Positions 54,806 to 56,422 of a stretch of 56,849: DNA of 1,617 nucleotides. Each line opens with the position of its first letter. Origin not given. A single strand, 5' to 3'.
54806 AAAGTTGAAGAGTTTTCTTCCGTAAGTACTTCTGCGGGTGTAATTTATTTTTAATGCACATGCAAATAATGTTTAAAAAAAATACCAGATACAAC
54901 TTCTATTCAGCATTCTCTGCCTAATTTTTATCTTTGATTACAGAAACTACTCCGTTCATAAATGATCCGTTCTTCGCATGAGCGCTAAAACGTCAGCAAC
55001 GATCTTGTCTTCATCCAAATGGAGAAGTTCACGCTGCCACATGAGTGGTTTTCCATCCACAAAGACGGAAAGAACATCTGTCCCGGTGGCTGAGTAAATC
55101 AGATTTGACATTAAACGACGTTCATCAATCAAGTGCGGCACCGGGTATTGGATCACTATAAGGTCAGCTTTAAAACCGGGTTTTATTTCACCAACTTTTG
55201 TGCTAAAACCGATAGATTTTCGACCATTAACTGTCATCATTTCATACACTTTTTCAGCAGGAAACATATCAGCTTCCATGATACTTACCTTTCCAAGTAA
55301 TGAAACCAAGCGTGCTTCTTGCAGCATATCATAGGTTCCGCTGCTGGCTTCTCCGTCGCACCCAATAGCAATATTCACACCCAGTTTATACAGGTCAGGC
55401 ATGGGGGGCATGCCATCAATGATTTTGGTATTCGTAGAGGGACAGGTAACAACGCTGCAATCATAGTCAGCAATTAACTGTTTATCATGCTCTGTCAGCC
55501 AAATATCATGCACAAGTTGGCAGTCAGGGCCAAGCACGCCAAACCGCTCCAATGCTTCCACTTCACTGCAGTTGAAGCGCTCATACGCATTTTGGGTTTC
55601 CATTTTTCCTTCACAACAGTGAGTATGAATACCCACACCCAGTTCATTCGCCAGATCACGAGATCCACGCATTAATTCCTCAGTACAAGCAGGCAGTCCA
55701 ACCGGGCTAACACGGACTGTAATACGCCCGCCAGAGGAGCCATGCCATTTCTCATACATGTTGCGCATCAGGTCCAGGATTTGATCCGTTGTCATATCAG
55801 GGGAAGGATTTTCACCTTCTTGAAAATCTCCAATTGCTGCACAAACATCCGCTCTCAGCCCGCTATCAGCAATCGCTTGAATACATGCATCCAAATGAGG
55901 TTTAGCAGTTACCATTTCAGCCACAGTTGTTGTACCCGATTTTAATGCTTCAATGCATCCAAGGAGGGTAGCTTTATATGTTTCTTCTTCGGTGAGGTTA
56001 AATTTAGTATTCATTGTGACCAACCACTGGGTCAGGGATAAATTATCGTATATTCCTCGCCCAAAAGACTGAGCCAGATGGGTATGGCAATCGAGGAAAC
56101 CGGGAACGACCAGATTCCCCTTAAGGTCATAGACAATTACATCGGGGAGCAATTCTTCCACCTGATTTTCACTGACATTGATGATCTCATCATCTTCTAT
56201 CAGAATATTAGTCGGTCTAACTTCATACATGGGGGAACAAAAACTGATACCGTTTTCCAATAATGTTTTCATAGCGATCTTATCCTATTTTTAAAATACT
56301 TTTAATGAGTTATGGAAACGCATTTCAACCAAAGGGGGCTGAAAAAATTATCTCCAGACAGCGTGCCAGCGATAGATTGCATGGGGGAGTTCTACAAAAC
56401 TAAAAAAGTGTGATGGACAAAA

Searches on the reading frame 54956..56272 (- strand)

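Call 14: search_protein_families(library=pfam, proteins=[window:54956-56272:-], max_evalue=0.1)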
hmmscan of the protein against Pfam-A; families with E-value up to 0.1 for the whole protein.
window:54956-56272:- (438 aa): 2 families
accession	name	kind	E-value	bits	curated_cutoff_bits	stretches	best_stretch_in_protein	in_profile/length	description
PF01979.26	Amidohydro_1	-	9.5e-60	203.1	25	1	54-409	1-344/345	Amidohydrolase family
PF07969.17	Amidohydro_3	-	2e-14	54.4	29.7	2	92-408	151-469/472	Amidohydrolase family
